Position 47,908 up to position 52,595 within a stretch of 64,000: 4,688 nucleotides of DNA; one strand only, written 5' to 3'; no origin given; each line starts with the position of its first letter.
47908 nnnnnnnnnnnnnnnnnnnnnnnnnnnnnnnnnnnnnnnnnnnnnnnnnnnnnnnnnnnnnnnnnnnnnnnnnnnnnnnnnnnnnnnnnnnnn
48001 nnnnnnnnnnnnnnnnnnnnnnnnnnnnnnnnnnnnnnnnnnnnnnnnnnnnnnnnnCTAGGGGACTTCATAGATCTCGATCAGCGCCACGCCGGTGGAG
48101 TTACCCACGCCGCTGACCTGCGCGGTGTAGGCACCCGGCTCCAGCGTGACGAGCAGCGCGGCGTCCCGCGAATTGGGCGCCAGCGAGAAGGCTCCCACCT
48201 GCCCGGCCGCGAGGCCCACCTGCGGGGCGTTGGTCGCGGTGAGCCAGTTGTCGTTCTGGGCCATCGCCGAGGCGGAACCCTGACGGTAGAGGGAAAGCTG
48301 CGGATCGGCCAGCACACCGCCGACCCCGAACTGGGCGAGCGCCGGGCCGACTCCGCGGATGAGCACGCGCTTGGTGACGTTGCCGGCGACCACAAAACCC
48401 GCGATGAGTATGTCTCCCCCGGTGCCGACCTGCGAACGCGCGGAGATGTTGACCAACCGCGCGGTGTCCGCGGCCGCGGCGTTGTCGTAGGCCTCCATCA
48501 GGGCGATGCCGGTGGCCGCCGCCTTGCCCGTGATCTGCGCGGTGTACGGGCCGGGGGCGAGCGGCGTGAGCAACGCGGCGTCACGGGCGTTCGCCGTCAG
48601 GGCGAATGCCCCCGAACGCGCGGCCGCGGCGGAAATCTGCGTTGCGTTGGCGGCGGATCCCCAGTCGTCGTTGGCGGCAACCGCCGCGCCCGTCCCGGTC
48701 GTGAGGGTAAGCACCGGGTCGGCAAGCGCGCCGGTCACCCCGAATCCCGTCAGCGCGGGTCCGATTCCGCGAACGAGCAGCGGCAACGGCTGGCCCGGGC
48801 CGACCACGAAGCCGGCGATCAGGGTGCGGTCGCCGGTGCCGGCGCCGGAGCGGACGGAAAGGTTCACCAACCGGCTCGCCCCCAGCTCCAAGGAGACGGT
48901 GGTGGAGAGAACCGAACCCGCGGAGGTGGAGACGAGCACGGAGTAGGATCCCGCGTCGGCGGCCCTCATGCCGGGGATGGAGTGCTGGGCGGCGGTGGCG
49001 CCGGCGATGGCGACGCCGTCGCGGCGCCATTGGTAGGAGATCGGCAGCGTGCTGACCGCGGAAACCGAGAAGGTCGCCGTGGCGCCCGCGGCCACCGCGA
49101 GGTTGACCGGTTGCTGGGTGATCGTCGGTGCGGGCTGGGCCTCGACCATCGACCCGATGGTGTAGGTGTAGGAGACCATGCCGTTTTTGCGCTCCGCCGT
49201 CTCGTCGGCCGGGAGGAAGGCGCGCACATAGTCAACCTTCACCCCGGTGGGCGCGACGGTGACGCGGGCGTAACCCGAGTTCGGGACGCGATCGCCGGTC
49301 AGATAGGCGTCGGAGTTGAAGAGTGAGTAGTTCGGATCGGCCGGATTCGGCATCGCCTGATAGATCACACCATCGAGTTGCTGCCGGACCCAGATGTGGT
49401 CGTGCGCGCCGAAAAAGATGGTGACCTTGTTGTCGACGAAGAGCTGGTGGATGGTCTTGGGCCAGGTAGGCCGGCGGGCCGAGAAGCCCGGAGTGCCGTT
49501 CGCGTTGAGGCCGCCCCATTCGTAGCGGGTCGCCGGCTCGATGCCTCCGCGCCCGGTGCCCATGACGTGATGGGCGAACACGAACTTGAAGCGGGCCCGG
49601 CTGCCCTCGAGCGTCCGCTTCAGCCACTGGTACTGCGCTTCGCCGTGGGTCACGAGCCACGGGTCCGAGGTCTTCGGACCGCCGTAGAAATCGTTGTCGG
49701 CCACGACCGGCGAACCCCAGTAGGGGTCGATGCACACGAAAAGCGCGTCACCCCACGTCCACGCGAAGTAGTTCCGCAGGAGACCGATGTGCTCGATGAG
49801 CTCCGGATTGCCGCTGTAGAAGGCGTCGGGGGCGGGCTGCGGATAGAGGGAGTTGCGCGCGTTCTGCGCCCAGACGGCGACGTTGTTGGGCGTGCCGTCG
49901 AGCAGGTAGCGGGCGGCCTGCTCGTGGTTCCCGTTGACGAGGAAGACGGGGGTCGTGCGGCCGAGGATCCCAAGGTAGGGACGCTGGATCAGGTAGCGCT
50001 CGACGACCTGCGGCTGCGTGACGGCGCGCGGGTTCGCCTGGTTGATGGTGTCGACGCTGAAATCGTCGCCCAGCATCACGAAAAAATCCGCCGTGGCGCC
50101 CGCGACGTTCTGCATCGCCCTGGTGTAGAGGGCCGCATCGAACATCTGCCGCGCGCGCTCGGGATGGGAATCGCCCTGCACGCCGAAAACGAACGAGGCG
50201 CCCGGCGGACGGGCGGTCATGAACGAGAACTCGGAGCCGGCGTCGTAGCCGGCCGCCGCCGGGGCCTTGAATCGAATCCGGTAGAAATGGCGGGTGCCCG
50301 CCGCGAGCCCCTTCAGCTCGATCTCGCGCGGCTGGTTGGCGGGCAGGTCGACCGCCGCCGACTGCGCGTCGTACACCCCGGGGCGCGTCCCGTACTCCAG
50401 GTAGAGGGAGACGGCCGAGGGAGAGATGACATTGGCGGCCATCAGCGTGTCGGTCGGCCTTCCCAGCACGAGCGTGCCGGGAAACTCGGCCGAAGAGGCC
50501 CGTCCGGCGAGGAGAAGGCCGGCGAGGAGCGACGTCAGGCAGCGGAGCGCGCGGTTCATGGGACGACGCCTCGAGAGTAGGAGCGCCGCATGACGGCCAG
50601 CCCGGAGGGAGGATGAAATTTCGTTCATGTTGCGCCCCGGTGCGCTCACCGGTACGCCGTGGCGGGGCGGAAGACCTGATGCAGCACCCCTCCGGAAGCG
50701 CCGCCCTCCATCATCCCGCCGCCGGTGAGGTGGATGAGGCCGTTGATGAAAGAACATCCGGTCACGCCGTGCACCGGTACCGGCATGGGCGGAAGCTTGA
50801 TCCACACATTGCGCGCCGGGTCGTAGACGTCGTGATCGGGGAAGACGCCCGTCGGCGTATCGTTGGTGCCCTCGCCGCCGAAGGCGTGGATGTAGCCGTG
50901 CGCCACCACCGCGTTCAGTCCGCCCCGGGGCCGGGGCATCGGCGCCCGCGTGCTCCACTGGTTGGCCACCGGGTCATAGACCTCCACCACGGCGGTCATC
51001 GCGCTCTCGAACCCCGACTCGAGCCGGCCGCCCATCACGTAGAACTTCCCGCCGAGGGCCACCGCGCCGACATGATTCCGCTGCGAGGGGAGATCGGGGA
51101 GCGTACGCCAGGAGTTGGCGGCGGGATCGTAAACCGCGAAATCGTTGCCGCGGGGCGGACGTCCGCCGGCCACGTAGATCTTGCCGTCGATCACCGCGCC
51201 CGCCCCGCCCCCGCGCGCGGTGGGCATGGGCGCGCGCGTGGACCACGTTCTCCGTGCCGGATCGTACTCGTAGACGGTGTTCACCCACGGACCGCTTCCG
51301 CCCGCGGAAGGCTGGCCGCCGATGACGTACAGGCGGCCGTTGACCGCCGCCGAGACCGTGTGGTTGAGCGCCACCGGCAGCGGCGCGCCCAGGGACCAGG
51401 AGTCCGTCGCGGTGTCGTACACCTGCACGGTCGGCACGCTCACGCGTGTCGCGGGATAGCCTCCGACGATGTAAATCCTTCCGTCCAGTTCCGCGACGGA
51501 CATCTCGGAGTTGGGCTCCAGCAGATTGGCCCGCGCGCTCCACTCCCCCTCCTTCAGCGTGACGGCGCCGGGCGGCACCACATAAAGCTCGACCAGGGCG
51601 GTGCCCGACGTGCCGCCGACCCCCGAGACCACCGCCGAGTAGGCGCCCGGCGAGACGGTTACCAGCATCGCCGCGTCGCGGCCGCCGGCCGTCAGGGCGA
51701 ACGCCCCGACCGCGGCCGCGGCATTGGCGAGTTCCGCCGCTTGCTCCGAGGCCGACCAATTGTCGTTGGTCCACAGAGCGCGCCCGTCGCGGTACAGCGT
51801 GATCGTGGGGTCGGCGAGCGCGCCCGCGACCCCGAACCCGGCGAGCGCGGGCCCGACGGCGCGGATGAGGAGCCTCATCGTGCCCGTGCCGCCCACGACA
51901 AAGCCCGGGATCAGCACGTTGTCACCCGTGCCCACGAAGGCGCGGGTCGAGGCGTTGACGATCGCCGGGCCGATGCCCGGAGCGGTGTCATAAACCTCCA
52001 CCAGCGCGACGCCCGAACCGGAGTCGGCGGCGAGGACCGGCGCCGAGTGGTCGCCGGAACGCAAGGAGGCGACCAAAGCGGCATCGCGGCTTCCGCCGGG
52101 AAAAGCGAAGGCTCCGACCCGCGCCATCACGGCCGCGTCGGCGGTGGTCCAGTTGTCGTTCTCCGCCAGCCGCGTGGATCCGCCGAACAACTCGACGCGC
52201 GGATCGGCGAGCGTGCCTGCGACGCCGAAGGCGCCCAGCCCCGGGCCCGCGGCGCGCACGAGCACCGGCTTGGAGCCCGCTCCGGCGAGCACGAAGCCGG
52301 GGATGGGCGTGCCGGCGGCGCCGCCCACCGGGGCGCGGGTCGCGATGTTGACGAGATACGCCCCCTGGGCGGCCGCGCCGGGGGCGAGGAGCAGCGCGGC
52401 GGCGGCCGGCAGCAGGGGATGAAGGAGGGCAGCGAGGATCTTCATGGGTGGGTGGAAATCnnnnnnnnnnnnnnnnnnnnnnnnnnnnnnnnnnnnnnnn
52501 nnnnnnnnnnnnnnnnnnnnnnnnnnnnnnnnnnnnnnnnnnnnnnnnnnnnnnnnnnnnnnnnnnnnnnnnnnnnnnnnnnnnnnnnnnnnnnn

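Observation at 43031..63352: Self-contained ~20 kb secreted-protein system (YHYH, DUF1566, metallophosphoesterase, Kelch, sulfatase) with its own two-component system and ECF sigma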

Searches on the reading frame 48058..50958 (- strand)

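Call 4: search_protein_families(library=pfam, proteins=[window:48058-50958:-], max_evalue=0.01)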
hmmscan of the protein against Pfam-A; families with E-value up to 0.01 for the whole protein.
window:48058-50958:- (966 aa): 4 families
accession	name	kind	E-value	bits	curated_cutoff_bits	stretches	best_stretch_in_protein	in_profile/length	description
PF00149.33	Metallophos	-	7.5e-07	30.2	21.5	1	258-522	3-190/191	Calcineurin-like phosphoesterase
PF13927.12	Ig_3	-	2e-05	25.5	30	1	611-677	2-77/78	Immunoglobulin domain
PF09423.15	PhoD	-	2.8e-05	23.8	27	1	370-521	117-266/343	PhoD-like phosphatase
PF07679.22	I-set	-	0.0002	21.8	23.7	1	611-685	1-84/90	Immunoglobulin I-set domain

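Call 8: search_protein_families(library=ncbifam, proteins=[window:48058-50610:-], max_evalue=0.01)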
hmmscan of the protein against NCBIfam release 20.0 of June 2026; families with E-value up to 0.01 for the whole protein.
window:48058-50610:- (850 aa): 1 family
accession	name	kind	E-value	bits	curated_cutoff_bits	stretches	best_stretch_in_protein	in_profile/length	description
NF038127.1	FDP_fam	subfamily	3.7e-08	33.9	29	1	626-694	46-106/150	DVUA0089 family protein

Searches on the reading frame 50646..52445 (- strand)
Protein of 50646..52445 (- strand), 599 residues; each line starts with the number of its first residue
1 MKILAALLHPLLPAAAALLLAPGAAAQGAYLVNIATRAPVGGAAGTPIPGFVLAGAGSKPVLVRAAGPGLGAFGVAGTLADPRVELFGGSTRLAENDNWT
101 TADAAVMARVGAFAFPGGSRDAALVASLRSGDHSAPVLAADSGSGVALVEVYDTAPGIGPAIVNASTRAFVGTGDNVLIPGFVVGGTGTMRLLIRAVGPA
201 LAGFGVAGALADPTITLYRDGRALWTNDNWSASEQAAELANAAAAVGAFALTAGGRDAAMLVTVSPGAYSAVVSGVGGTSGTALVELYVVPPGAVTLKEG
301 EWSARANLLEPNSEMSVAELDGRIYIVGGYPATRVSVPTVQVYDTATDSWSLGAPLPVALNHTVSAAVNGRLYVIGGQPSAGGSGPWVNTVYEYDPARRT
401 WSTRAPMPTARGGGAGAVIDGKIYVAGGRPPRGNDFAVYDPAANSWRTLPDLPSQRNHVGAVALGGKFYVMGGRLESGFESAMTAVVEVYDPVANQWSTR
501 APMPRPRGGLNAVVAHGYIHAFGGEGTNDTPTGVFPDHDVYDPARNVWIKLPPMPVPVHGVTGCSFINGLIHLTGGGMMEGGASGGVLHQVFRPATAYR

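Call 4: search_protein_families(library=pfam, proteins=[window:50646-52445:-], max_evalue=0.01)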
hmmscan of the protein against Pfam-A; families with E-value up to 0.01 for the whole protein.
window:50646-52445:- (599 aa): 11 families
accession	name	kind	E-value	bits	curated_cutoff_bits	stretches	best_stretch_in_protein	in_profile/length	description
PF01344.31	Kelch_1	-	1.9e-41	139.6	20.1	4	456-504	2-46/46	Kelch motif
PF24681.1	Kelch_KLHDC2_KLHL20_DRC7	-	8.9e-40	136.8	50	2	362-576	2-221/221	KLHDC2/KLHL20/DRC7 Kelch-repeats domain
PF13964.12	Kelch_6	-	6.2e-36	121.7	25.3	5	417-456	8-50/50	Kelch motif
PF07646.21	Kelch_2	-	4.1e-34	115.2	21.3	4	415-453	6-48/48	Kelch motif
PF13418.12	Kelch_4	-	3.2e-26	91.4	21.6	3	410-454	1-49/49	Galactose oxidase, central domain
PF25210.1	Kelch_FKB95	-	2.1e-25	90.3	70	3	365-449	38-123/268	FKB95, Kelch-repeats domain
PF24981.1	Beta-prop_ATRN-LZTR1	-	7.5e-22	78.4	50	3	321-473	104-279/289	Attractin/LZTR1 beta-propeller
PF13415.12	Kelch_3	-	3.5e-21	75.3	22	1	522-566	7-48/48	Galactose oxidase, central domain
PF24996.1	NANM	-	2.2e-20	73.3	45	3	361-429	55-125/350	N-acetylneuraminate epimerase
PF07893.19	DUF1668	-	7.9e-08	32.5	23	1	435-507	83-161/336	Protein of unknown function (DUF1668)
PF13854.13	Kelch_HCF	-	0.00086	19.1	113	0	398-481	5-92/345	Host cell factor, Kelch-repeats domain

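Call 8: search_protein_families(library=ncbifam, proteins=[window:50646-52445:-], max_evalue=0.01)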
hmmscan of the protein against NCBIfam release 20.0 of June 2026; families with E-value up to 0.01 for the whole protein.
window:50646-52445:- (599 aa): 3 families
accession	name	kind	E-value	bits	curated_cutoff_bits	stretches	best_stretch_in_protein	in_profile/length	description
NF010730.0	PRK14131.1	subfamily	4.4e-21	75.1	416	3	361-428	84-155/384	N-acetylneuraminate epimerase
TIGR03547.1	muta_rot_YjhT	subfamily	1.1e-19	70.9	256.35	3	509-576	56-126/346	YjhT family mutarotase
TIGR03548.1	mutarot_permut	subfamily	7.8e-10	38.4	243.2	1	406-500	109-201/323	cyclically-permuted mutarotase family protein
